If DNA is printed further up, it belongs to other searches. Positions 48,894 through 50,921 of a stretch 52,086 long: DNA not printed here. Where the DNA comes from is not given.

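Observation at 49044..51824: nirK and a hydroxylamine-oxidoreductase-family gene in one tight operon, without amo/haoB/cycAB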

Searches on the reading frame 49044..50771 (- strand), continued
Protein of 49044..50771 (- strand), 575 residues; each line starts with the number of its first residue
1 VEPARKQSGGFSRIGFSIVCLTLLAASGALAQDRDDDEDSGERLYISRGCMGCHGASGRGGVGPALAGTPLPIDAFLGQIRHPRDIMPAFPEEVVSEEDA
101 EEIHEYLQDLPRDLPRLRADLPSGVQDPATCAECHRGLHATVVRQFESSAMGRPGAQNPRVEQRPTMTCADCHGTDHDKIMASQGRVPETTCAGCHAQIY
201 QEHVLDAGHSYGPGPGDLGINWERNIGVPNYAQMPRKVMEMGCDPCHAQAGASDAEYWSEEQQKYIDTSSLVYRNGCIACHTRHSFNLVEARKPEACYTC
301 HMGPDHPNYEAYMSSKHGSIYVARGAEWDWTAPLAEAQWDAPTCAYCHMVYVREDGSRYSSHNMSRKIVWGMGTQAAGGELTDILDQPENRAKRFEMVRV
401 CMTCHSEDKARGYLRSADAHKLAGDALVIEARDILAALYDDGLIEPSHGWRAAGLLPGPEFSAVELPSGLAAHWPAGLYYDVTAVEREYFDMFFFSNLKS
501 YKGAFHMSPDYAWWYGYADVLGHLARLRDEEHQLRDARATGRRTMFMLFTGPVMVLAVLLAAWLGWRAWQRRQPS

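Call 15: search_solved_structures(query=A1, max_evalue=0.01, show_alignments=5)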
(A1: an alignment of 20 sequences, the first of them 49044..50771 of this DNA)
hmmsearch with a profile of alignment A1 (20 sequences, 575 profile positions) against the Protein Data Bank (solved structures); distinct sequences matched with E-value up to 0.01: 18.
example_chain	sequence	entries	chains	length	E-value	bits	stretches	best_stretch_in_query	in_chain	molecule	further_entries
6h5l_A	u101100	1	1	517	1.1e-52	182.3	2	276-540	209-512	Similar to hydroxylamine oxidoreductase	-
1fgj_A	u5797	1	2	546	2.9e-37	131.5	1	273-445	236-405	HYDROXYLAMINE OXIDOREDUCTASE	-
4fas_A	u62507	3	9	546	3.2e-37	131.3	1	273-446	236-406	Hydroxylamine oxidoreductase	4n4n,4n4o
6m0p_A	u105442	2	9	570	3.7e-37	131.1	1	273-446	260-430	Aerobic hydroxylamine oxidoreductase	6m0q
4n4j_A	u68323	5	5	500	7e-36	126.9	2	273-543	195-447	hydroxylamine oxidoreductase | Similar to hydroxylamine oxidoreductase hao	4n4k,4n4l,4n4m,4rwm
6t5e_A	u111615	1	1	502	1.4e-32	116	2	272-543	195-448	Hydroxylamine oxidoreductase-like protein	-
6hif_G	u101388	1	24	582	2.3e-24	88.9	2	275-539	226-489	Hydrazine dehydrogenase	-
4qo5_A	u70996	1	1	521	9.6e-20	73.6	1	275-351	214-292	Hypothetical multiheme protein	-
9l08_A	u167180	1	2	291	7.9e-13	50.8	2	17-164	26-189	Covalently Connected Cytochrome c555 trimer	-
1dii_C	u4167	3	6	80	1.1e-05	27.2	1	38-113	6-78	P-CRESOL METHYLHYDROXYLASE | 4-cresol dehydrogenase [hydroxylating] cytochrome c subunit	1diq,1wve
3mk7_C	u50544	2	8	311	0.0002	23.1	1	20-133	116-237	Cytochrome c oxidase, cbb3-type, subunit P | Cbb3-type cytochrome c oxidase subunit CcoP1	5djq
7q21_C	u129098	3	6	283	0.0004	22.1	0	34-111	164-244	Cytochrome bc1 complex cytochrome c subunit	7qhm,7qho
6hwh_M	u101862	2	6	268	0.0018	19.9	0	36-111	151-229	Cytochrome bc1 complex cytochrome c subunit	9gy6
8ovc_O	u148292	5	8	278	0.0021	19.7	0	36-111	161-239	Cytochrome bc1 complex cytochrome c subunit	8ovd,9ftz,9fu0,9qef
6adq_C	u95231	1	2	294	0.0025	19.4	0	36-111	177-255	Cytochrome bc1 complex cytochrome c subunit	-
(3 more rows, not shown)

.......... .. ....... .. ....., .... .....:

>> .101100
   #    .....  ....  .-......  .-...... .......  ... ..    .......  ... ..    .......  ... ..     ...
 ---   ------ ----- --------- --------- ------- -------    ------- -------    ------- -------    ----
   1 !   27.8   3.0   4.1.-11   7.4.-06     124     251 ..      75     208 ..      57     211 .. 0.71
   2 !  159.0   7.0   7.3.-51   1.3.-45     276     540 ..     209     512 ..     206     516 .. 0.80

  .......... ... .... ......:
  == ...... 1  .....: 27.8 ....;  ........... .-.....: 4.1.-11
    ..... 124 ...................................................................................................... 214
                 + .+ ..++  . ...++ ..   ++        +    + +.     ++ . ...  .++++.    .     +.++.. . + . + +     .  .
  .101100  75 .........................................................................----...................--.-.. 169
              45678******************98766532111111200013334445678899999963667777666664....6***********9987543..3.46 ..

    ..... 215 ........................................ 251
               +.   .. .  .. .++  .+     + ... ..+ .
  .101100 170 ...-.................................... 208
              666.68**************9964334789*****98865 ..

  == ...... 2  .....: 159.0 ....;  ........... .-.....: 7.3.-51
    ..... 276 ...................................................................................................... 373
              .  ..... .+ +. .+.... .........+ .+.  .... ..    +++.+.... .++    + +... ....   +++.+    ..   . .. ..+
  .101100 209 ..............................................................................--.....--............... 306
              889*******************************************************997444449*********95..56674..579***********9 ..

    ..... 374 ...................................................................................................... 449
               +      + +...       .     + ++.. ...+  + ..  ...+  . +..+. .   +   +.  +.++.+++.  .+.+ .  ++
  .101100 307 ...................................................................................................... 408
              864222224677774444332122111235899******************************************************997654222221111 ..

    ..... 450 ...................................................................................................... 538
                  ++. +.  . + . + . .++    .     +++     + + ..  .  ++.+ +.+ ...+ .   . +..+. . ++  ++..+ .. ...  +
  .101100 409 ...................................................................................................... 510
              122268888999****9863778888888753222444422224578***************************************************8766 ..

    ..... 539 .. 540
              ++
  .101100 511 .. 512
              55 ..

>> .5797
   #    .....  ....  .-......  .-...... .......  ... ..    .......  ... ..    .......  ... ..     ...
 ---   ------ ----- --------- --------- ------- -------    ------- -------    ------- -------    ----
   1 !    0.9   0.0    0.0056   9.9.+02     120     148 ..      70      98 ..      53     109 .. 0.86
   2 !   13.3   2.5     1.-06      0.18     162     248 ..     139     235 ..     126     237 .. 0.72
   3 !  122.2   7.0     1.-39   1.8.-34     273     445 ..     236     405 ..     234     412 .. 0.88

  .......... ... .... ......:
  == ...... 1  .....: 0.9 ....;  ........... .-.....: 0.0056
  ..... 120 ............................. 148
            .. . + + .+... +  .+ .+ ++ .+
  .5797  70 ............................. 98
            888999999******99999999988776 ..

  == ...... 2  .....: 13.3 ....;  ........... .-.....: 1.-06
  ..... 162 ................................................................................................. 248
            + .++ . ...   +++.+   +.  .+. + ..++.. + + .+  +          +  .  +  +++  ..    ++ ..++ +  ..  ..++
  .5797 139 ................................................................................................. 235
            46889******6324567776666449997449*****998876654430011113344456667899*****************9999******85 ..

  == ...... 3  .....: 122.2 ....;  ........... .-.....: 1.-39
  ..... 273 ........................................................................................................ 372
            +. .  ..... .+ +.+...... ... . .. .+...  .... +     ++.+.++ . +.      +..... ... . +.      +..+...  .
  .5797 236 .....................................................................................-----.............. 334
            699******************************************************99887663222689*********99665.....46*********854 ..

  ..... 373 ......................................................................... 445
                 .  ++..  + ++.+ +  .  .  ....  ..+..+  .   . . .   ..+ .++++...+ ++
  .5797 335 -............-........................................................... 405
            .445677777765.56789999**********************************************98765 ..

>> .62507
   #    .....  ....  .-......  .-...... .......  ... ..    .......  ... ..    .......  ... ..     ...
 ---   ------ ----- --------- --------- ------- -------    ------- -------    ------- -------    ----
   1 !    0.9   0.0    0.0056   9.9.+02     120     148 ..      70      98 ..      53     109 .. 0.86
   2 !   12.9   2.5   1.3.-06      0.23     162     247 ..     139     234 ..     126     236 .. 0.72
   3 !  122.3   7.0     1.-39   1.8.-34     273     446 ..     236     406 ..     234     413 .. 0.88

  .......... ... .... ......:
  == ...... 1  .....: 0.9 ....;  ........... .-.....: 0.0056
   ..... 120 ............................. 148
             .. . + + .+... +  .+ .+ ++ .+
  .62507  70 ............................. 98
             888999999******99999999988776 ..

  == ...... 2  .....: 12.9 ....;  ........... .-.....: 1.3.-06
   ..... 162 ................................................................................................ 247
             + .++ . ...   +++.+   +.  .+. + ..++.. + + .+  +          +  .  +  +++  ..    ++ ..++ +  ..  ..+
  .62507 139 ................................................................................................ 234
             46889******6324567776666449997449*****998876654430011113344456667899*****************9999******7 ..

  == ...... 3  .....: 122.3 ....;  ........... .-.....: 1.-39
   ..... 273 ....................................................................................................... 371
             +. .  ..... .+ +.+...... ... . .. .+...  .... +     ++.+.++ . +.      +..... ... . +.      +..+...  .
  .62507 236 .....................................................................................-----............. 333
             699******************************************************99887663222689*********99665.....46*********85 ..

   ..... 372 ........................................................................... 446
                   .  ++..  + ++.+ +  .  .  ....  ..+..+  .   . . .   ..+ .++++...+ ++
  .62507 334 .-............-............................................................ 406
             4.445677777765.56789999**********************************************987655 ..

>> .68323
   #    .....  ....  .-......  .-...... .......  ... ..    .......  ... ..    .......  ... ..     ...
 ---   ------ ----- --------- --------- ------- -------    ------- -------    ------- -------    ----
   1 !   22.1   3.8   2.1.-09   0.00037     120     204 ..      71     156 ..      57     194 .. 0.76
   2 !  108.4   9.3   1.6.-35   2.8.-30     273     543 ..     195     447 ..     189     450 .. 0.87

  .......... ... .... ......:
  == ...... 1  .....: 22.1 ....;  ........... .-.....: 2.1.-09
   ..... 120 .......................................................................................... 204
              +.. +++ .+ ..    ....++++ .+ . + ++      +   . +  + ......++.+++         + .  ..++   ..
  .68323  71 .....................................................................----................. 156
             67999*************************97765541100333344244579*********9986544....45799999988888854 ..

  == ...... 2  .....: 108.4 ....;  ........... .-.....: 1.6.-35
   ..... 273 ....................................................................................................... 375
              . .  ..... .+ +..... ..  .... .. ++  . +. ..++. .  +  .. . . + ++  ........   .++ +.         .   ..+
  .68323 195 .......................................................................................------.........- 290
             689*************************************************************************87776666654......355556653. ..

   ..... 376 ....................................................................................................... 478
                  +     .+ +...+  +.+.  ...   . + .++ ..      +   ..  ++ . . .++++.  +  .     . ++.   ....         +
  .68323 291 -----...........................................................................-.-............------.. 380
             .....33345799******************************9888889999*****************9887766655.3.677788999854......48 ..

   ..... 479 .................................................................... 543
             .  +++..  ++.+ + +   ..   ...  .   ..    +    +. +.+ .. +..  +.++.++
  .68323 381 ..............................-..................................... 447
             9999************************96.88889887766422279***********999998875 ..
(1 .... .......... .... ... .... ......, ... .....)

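Call 23: find_related_loci(query=A1, collection=genome_contigs, flank=6000)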
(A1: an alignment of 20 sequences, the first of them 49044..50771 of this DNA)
Query A1 (575 aa) in genome_contigs; peptide patterns used: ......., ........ (x = any residue, [..] = any of these).
599 stretches matched a pattern (row limit reached: there are more); 487 encode a relative of the query (tblastn E <= 1e-3); the best 80 are kept; 79 distinct loci.
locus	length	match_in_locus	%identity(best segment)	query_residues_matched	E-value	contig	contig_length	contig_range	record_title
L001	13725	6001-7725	94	1-575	0e+0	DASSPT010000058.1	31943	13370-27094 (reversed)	MAG TPA_asm: Gemmatimonadota bacterium isolate SMAG_U1285 k141_585864, whole genome shotgun sequence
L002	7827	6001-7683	89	14-575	0e+0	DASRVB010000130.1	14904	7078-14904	MAG TPA_asm: Gemmatimonadota bacterium isolate SMAG_U8635 k141_894528, whole genome shotgun sequence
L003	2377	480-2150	89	19-575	0e+0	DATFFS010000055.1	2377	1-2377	MAG TPA_asm: Gemmatimonadota bacterium isolate SMAG_U8642 k141_2367550, whole genome shotgun sequence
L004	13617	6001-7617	88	14-552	0e+0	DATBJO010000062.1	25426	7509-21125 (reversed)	MAG TPA_asm: Gemmatimonadota bacterium isolate SMAG_U3922 k141_1201135, whole genome shotgun sequence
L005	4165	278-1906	85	31-573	0e+0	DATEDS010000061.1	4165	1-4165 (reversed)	MAG TPA_asm: Gemmatimonadota bacterium isolate SMAG_U8713 k141_750027, whole genome shotgun sequence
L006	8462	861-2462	84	36-569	0e+0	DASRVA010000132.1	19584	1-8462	MAG TPA_asm: Gemmatimonadota bacterium isolate SMAG_U8626 k141_1503800, whole genome shotgun sequence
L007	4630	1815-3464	85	24-573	0e+0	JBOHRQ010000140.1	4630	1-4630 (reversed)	MAG: Gemmatimonadota bacterium isolate SD8030_maxbin2.bin.2 NODE_7336_length_4630_cov_11.027537, whole genome shotgun se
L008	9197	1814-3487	74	19-575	0e+0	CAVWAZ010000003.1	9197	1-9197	MAG: uncultured delta proteobacterium isolate MFD09730.bin.2.52 genome assembly, contig: contig_23560, whole genome shot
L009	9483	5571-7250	73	10-571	0e+0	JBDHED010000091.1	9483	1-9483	MAG: Gemmatimonadota bacterium isolate M8-44_Bin_140 M8-44_Bin_140_scaffold_36423, whole genome shotgun sequence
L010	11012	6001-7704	71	5-575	0e+0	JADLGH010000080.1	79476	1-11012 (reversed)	MAG: Candidatus Dadabacteria bacterium isolate SJ427 c_000001001661, whole genome shotgun sequence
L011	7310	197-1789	74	40-569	0e+0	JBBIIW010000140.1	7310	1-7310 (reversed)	MAG: Candidatus Rokuibacteriota bacterium isolate QH1S170213_bin_148 NODE_5334_length_7310_cov_6.89406, whole genome sho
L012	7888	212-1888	72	16-575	0e+0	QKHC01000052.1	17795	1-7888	MAG: Gemmatimonadetes bacterium isolate SZUA-544 scaffold_8715, whole genome shotgun sequence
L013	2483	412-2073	71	18-574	0e+0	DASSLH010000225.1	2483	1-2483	MAG TPA_asm: Candidatus Methylomirabilota bacterium isolate SMAG_U1165 k141_1355024, whole genome shotgun sequence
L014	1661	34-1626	72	39-573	0e+0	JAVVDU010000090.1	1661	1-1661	MAG: Gemmatimonadota bacterium isolate TamC13-03 NODE_61735_length_1661_cov_66.907223, whole genome shotgun sequence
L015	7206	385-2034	70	18-563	0e+0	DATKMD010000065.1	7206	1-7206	MAG TPA_asm: Thermoanaerobaculaceae bacterium isolate SMAG_U14702 k141_1952427, whole genome shotgun sequence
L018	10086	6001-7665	67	10-571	0e+0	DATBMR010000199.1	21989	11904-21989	MAG TPA_asm: Candidatus Binatia bacterium isolate SMAG_U4003 k141_1650245, whole genome shotgun sequence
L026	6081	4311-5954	67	17-566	0e+0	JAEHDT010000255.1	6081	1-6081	MAG: Gemmatimonadetes bacterium isolate EFPC_76 k127_16568629, whole genome shotgun sequence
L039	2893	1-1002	65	239-573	1e-157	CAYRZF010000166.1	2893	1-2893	MAG TPA_asm: uncultured bacterium isolate SRP119689_co1_180 genome assembly, contig: NODE_63286_length_2893_cov_20.22692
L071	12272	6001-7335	28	110-540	2e-44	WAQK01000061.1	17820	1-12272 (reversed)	MAG: Pyrodictiaceae archaeon isolate S146_92_esom k151_454171, whole genome shotgun sequence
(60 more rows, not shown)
